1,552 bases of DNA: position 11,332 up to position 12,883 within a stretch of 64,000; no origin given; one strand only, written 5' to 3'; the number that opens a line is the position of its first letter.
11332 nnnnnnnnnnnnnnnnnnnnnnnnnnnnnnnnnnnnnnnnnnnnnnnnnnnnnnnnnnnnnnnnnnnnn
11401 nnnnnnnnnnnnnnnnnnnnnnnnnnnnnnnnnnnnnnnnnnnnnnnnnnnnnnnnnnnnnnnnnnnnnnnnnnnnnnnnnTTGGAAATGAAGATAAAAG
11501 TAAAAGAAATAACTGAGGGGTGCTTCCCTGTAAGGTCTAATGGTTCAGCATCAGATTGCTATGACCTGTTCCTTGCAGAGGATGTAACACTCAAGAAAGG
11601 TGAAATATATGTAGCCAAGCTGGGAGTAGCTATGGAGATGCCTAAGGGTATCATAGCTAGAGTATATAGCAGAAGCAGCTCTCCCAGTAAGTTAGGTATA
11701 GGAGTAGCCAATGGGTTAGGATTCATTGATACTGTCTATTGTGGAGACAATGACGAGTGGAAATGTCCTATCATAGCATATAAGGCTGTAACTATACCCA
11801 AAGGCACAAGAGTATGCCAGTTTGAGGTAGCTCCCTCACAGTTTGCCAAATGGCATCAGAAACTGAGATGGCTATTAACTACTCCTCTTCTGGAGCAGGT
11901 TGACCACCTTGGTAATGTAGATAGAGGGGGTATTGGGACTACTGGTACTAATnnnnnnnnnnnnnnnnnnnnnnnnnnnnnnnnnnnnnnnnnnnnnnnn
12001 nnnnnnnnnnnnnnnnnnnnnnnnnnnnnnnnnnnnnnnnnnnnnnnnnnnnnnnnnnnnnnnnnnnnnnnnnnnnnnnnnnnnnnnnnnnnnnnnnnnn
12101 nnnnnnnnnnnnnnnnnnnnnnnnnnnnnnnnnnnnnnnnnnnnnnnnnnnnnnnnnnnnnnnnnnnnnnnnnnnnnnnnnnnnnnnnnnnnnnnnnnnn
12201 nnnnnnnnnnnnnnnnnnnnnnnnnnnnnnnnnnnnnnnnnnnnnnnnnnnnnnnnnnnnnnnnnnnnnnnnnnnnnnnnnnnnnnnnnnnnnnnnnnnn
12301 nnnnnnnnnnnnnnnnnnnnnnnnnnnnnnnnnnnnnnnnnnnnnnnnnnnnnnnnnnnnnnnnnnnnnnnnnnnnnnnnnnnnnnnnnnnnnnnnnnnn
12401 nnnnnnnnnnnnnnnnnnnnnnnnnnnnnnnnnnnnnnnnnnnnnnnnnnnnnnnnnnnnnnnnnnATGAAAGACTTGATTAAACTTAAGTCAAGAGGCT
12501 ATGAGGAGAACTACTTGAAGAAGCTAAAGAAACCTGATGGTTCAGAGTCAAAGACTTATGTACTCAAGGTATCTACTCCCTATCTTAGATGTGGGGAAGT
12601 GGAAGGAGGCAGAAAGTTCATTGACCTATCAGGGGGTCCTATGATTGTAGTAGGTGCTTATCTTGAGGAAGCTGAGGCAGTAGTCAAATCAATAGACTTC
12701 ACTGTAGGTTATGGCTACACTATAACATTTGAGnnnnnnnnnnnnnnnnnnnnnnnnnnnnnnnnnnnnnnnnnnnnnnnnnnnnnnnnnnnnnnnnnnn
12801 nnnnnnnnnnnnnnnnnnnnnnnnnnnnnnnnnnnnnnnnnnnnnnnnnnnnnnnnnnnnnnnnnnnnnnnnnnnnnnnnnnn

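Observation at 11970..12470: Membrane-anchored retropepsin-like aspartic protease between dUTPase and the DNA polymerase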

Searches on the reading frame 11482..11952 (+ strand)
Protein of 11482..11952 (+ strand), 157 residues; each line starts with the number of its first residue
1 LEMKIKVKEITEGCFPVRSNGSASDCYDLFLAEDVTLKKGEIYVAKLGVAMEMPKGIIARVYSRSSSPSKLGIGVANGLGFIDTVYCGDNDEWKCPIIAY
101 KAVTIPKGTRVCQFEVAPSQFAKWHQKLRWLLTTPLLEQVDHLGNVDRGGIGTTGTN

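Call 3: search_protein_families(library=pfam, proteins=[window:11482-11952:+], max_evalue=1)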
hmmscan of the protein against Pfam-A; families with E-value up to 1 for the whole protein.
window:11482-11952:+ (157 aa): 3 families
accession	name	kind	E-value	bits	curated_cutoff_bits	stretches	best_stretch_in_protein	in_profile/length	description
PF00692.24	dUTPase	-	2.8e-08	34.1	22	1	26-115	15-100/129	dUTPase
PF22769.1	DCD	-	3.6e-06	27.6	27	1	32-114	68-148/153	dCTP deaminase-like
PF06559.16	DCD_N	-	0.063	13.6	21.4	1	26-67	67-108/164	2'-deoxycytidine 5'-triphosphate deaminase (DCD) N-terminal domain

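Call 4: search_protein_families(library=phrogs, proteins=[window:11482-11952:+], max_evalue=0.1)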
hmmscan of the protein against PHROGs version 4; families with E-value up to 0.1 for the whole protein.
window:11482-11952:+ (157 aa): 1 family
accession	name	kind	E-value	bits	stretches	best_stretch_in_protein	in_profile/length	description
phrog_135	-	DNA, RNA and nucleotide metabolism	1.1e-26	95.4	1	3-157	138-292/463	dUTPase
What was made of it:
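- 11482..11955 (+): Context: dUTPase gene, invariably upstream of the protease gene. Pfam and PHROG (calls 3, 4).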

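Call 86: search_solved_structures(query=window:11482-11952:+, max_evalue=0.01)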
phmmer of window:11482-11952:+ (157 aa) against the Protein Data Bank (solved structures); distinct sequences matched with E-value up to 0.01: 55.
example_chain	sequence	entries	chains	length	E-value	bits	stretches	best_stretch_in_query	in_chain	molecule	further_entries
2xcd_A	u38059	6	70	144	4.7e-28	101.4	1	1-156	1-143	PROBABLE DEOXYURIDINE 5'-TRIPHOSPHATE NUCLEOTIDOHYDROLASE YNCF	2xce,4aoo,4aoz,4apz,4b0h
4ao5_A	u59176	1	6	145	1.5e-25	93.3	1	3-156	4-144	SPBC2 PROPHAGE-DERIVED DEOXYURIDINE 5'-TRIPHOSPHATE NUCLEO TIDOHYDROLASE YOSS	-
2baz_A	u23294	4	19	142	2.1e-25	92.8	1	3-156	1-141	hypothetical protein BSU20020 | SPBC2 PROPHAGE-DERIVED DEOXYURIDINE 5'-TRIPHOSPHATE NUCLEOTIDOHYDROLASE YOSS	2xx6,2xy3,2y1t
4gk6_A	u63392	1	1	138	2.4e-09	40.6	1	15-116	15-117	Deoxyuridine 5'-triphosphate nucleotidohydrolase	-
7pwx_HHH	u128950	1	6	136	7.7e-09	39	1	17-116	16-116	Deoxyuridine 5'-triphosphate nucleotidohydrolase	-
1mq7_A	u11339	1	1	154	1e-08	38.6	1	17-116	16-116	DEOXYURIDINE 5'-TRIPHOSPHATE NUCLEOTIDOHYDROLASE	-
7n56_A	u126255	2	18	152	1e-08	38.5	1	2-155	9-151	Deoxyuridine 5'-triphosphate nucleotidohydrolase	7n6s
3i93_A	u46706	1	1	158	1.2e-08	38.4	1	17-116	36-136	Deoxyuridine 5'-triphosphate nucleotidohydrolase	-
5ect_A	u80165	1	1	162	1.2e-08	38.3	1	17-116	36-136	Deoxyuridine 5'-triphosphate nucleotidohydrolase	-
1sjn_A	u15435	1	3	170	1.3e-08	38.2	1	18-116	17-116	Deoxyuridine 5'-triphosphate nucleotidohydrolase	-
8cga_A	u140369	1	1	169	1.3e-08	38.2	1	18-116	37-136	Deoxyuridine 5'-triphosphate nucleotidohydrolase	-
3loj_A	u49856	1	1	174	1.4e-08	38.1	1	18-116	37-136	Deoxyuridine 5'-triphosphate nucleotidohydrolase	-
1six_A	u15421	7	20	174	1.4e-08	38.1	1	18-116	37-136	Deoxyuridine 5'-triphosphate nucleotidohydrolase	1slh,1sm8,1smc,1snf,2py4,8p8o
3hza_A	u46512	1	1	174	1.4e-08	38.1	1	18-116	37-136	Deoxyuridine 5'-triphosphate nucleotidohydrolase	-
5edd_A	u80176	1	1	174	1.4e-08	38.1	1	18-116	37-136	Deoxyuridine 5'-triphosphate nucleotidohydrolase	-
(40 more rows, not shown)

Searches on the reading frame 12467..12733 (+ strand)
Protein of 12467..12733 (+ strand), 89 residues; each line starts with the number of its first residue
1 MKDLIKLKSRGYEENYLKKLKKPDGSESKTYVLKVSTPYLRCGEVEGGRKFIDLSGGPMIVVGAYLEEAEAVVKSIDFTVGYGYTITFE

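Call 3: search_protein_families(library=pfam, proteins=[window:12467-12733:+], max_evalue=1)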
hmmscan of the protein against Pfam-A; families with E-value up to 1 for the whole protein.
window:12467-12733:+ (89 aa): 1 family
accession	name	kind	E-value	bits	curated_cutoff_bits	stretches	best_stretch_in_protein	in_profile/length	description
PF19431.4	MEKK4_N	-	0.12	10.4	24.9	1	32-68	671-707/1201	MEKK4 N-terminal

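Call 4: search_protein_families(library=phrogs, proteins=[window:12467-12733:+], max_evalue=0.1)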
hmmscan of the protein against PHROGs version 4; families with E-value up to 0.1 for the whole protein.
window:12467-12733:+ (89 aa): 0 families

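Call 15: search_protein_families(library=ncbifam, proteins=[window:12467-12733:+], max_evalue=1)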
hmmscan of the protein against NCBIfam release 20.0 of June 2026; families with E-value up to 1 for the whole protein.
window:12467-12733:+ (89 aa): 0 families

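Call 16: search_protein_families(library=padloc, proteins=[window:12467-12733:+], max_evalue=1)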
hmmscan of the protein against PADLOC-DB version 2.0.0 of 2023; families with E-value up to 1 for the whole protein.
window:12467-12733:+ (89 aa): 0 families

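Call 44: find_homologous_proteins(query=window:12467-12733:+, max_evalue=0.001)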
Query window:12467-12733:+ (89 aa): 714 proteins with E <= 0.001 among 715 candidates; the best 120 are listed.
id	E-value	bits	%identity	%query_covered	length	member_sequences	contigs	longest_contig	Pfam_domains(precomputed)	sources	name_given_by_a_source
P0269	1.4e-50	186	98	100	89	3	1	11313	-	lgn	-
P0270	2.5e-50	186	99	100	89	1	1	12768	-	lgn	-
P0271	2.6e-50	186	99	100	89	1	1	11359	-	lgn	-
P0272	5.1e-50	185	99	100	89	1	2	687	-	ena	-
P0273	1.1e-49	184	98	100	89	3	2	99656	-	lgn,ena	-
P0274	1.1e-49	184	99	100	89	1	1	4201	-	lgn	-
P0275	3.0e-49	182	98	100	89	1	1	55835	-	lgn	-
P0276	5.3e-49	181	97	100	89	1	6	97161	-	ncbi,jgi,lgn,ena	jgi:hypothetical protein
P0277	5.6e-49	181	97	100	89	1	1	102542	-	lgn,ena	-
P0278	7.6e-48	178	94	100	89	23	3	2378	-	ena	-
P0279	1.4e-47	177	94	100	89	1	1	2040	-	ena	-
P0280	1.5e-47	177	96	100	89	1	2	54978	-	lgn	-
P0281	1.7e-47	177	97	100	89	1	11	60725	-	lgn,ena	-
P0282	3.2e-47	176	94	100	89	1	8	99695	-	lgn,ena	-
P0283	5.1e-47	175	94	100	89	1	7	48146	-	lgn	-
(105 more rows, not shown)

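Call 51: search_solved_structures(query=A5, max_evalue=10, show_alignments=2)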
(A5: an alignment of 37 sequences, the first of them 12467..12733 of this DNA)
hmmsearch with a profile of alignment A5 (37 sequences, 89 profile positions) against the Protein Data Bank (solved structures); distinct sequences matched with E-value up to 10: 4.
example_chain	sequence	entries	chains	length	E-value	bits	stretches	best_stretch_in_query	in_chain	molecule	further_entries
1ao5_A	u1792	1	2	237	0.17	15.1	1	24-64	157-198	GLANDULAR KALLIKREIN-13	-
2lwy_A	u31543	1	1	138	0.49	13.6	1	39-81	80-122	BACTERIAL INTEIN-LIKE DOMAIN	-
4obw_A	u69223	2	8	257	1.1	12.5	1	22-77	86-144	2-methoxy-6-polyprenyl-1,4-benzoquinol methylase, mitochondrial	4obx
1spj_A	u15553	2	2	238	1.9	11.8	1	24-64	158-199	Kallikrein 1 | Kallikrein-1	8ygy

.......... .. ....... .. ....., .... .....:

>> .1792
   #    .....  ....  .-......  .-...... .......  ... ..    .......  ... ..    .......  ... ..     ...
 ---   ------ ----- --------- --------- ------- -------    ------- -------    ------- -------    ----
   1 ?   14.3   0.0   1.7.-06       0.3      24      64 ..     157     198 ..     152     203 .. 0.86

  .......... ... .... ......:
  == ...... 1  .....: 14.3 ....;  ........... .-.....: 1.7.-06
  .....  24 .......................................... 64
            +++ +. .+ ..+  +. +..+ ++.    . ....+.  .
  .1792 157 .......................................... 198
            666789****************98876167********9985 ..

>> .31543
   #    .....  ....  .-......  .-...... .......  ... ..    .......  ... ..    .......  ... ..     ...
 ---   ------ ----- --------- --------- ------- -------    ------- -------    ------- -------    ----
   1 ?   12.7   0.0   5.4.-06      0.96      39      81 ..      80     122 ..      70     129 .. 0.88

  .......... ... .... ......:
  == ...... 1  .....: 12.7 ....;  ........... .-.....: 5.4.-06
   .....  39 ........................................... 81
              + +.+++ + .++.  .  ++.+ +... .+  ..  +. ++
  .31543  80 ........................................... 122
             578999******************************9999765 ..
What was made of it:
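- On Muconolactone isomerase (public label of the 89-aa neighbour's orthologs): No PDB sequence hit (call 51).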

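Call 61: predict_structure(alignment_id=A5)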
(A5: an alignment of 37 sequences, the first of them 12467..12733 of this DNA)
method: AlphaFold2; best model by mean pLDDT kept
length: 89 residues; sequences in the alignment: 37
mean_pLDDT: 94.9   pTM: 0.84
mean pLDDT of the five models: 94.9, 94.6, 94.6, 94.1, 93.7
residues with pLDDT >= 90: 77; 70-90: 12; 50-70: 0; < 50: 0
segments of 3 or more residues with pLDDT < 50: none
pLDDT, mean of each block of 10 residues (from residue 1): 95 95 92 93 95 96 98 96 94
secondary structure, 60 per line:
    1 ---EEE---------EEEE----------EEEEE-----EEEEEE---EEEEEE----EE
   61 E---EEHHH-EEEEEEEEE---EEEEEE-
elements in order: E4-6 E16-19 E30-34 E40-45 E49-54 E59-61 E71-79 E83-88
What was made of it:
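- On Muconolactone isomerase (public label of the 89-aa neighbour's orthologs): The AF2 model (pLDDT 94.9) is all-beta with no helix (call 61).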

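Call 64: fold_search(model_id=the predicted structure, library=pdb)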
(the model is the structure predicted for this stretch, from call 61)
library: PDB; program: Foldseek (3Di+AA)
matches with E <= 10: 186; with E <= 0.001: 0
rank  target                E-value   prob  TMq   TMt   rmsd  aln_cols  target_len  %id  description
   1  7qca_SE0              6.0e-01  0.13  0.23  0.10  14.2       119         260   12  Spraguea lophii ribosome (released 2022-11-30)
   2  9vkq_B                1.4e+00  0.12  0.24  0.05  11.8        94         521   11  Cryo-EM structure of F-ATP synthase from Mycobacteroides abscessus (Rotational State 2) (released 2026-01-14)
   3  4mxc                  1.5e+00  0.13  0.31  0.14   7.3        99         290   11  Crystal structure of CMET in complex with novel inhibitor (released 2014-10-15)
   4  6ihg                  1.6e+00  0.10  0.21  0.12   8.6        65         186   11  N terminal domain of Mycobacterium avium complex Lon protease (released 2019-08-07)
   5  3vw8                  1.6e+00  0.06  0.20  0.11  10.1       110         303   10  Crystal structure of human c-Met kinase domain with its inhibitor (released 2013-08-14)
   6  7v3s                  1.7e+00  0.06  0.20  0.11  10.1       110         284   10  Crystal structure of CMET in complex with a novel inhibitor (released 2022-08-17)
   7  2qf4_B                1.7e+00  0.12  0.30  0.20   8.1       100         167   10  High resolution structure of the major periplasmic domain from the cell shape-determining filament MreC (orthorhombic  (released 2007-08-07)
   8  3udg_B                1.7e+00  0.03  0.16  0.09  13.4       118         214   11  Structure of Deinococcus radiodurans SSB bound to ssDNA (released 2012-05-16)
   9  9t3q                  1.8e+00  0.05  0.20  0.11  10.2       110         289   10  Crystal structure of D1228V c-MET bound by cabozantinib. (released 2026-02-18)
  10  5csa_A                2.2e+00  0.06  0.23  0.04  12.2        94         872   12  Crystal structure of domains BT-BCCP-AC1-AC5 of yeast acetyl-CoA carboxylase (released 2015-10-28)
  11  7v3r                  2.3e+00  0.04  0.20  0.11  10.2       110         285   10  Crystal structure of CMET in complex with a novel inhibitor (released 2022-08-17)
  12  8rha_C                2.4e+00  0.07  0.19  0.22  12.9        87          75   11  HSPB7ACD C131S (released 2024-10-16)
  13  9vkp_B                2.5e+00  0.04  0.17  0.05  11.4        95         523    9  Cryo-EM structure of F-ATP synthase from Mycobacteroides abscessus (Rotational State 1) (released 2026-01-14)
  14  8hr5_A                2.7e+00  0.09  0.22  0.05  10.5        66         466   11  Cryo-EM structure of the CnCas12f1-sgRNA-DNA complex (released 2023-09-06)
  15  5tzn_F                2.7e+00  0.06  0.23  0.17  12.8        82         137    8  Structure of the viral immunoevasin m12 (Smith) bound to the natural killer cell receptor NKR-P1B (B6) (released 2017-05-24)
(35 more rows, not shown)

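Call 69: fold_search(model_id=the predicted structure, library=viral)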
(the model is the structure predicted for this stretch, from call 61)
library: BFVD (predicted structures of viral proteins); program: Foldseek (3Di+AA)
matches with E <= 10: 239; with E <= 0.001: 1
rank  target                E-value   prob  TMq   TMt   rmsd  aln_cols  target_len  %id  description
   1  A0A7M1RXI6            1.9e-08  1.00  0.88  0.88   2.0        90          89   44  Muconolactone isomerase [uncultured phage cr111_1]
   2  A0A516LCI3            1.2e-01  0.54  0.32  0.09  13.0       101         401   15  (no name in the UniProt tables at hand)
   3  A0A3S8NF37            3.0e-01  0.18  0.27  0.24  10.7        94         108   13  Uncharacterized protein [Sulfolobales Beppu filamentous virus 3]
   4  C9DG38                4.3e-01  0.63  0.36  0.33   5.3        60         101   10  Uncharacterized protein [Delftia phage PhiW-14]
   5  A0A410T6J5            5.0e-01  0.09  0.22  0.13  12.8        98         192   13  (no name in the UniProt tables at hand)
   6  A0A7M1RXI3            5.3e-01  0.99  0.55  0.59   4.4        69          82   19  Uncharacterized protein [uncultured phage cr108_1]
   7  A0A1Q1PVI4            6.2e-01  0.06  0.16  0.04  10.5        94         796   13  LysM [Phage DP-2017a]
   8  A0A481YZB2            6.6e-01  0.15  0.23  0.11   9.9        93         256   16  Uncharacterized protein [Mimivirus LCMiAC01]
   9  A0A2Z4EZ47            6.9e-01  0.10  0.23  0.09  11.2        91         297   18  (no name in the UniProt tables at hand)
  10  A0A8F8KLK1            8.1e-01  0.18  0.28  0.14  10.3        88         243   14  Uncharacterized protein [Clandestinovirus]
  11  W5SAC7                9.5e-01  0.15  0.26  0.27  10.1        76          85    9  Uncharacterized protein [Pithovirus sibericum]
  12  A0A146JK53            1.2e+00  0.06  0.23  0.21  12.5        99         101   12  (no name in the UniProt tables at hand)
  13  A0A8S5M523            1.3e+00  0.06  0.20  0.07  12.3        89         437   10  Tail fiber protein [Siphoviridae sp. ctulf7]
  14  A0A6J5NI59            1.5e+00  0.14  0.23  0.20   8.9        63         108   13  Uncharacterized protein [uncultured Caudovirales phage]
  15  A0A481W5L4            1.5e+00  0.07  0.23  0.15  15.0       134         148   13  (no name in the UniProt tables at hand)
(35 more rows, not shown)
